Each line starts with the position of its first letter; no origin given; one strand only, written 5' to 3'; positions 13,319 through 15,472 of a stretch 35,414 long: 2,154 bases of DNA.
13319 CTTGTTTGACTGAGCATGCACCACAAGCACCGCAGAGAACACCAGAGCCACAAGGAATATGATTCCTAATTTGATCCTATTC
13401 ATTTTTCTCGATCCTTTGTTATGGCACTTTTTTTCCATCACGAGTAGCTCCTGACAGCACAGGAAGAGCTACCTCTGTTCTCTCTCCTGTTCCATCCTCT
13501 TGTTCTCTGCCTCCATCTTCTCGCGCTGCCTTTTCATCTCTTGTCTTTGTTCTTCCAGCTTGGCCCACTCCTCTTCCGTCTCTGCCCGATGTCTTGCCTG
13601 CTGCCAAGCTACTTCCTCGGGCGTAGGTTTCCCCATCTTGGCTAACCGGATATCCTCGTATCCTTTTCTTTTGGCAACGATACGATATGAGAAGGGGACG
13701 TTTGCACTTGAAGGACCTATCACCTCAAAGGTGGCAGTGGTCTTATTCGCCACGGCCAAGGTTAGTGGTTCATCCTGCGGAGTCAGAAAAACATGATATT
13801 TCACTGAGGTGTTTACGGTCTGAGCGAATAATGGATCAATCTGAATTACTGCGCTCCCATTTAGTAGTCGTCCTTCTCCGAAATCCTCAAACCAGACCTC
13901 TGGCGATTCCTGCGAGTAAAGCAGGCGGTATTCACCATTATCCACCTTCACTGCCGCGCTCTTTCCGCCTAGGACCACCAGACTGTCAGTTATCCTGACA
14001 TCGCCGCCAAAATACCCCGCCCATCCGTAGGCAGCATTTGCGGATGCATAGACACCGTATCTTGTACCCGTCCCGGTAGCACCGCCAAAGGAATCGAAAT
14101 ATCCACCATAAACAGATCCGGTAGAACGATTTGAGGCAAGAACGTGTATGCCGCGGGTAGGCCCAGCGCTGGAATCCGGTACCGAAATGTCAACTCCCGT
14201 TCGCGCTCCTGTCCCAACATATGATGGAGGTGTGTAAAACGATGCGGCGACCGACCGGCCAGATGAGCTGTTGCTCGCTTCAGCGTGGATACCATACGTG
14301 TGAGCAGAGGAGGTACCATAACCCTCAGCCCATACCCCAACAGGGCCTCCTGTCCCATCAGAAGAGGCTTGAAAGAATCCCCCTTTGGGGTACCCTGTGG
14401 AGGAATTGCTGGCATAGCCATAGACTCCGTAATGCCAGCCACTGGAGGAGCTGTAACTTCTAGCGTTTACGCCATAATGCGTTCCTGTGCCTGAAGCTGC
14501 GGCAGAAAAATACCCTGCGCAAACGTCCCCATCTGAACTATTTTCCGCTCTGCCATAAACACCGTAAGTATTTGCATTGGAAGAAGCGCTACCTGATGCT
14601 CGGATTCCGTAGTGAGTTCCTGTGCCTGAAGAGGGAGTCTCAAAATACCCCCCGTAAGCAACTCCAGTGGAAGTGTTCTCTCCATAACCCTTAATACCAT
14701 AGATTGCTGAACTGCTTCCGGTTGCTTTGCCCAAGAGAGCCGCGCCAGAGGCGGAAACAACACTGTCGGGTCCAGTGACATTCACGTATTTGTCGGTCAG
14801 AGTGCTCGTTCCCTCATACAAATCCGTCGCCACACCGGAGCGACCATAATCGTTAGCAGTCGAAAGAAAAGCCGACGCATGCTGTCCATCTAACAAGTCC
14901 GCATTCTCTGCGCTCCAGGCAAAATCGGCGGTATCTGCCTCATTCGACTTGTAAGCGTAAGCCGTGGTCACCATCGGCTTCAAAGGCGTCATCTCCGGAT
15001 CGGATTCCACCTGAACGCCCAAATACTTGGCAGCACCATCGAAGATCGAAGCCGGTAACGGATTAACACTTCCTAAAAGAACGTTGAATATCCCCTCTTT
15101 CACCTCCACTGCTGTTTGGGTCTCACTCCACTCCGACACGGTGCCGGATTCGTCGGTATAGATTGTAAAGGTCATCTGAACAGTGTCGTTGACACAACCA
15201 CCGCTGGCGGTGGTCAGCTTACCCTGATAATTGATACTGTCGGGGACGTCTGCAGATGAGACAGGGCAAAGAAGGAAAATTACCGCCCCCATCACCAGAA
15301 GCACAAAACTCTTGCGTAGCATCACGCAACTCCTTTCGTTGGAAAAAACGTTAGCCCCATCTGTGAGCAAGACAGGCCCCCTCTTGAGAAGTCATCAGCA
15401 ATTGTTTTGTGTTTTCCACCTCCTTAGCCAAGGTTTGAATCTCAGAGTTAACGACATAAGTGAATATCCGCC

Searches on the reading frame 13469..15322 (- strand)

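Call 9: search_protein_families(library=pfam, proteins=[window:13469-15322:-], max_evalue=0.01)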
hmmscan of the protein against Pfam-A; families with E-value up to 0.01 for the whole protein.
window:13469-15322:- (617 aa): 0 families

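Call 59: search_protein_families(library=ncbifam, proteins=[window:13469-15322:-], max_evalue=0.01)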
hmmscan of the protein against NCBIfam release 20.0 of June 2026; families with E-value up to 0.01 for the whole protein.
window:13469-15322:- (617 aa): 1 family
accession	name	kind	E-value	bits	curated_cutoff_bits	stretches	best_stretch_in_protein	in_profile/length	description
NF053851.1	Bdello_MAT_N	subfamily_domain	5.9e-07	29.4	60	1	15-85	2-74/162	mosaic adhesive trimer family chimeric fiber protein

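Call 60: search_protein_families(library=phrogs, proteins=[window:13469-15322:-], max_evalue=0.01)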
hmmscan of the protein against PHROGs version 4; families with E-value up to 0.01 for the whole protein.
window:13469-15322:- (617 aa): 2 families
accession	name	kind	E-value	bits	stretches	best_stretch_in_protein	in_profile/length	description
phrog_6616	-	tail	6.4e-18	65.1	1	440-572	641-773/991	tail protein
phrog_33972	-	tail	2.9e-08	33.3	1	407-561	544-693/714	tail protein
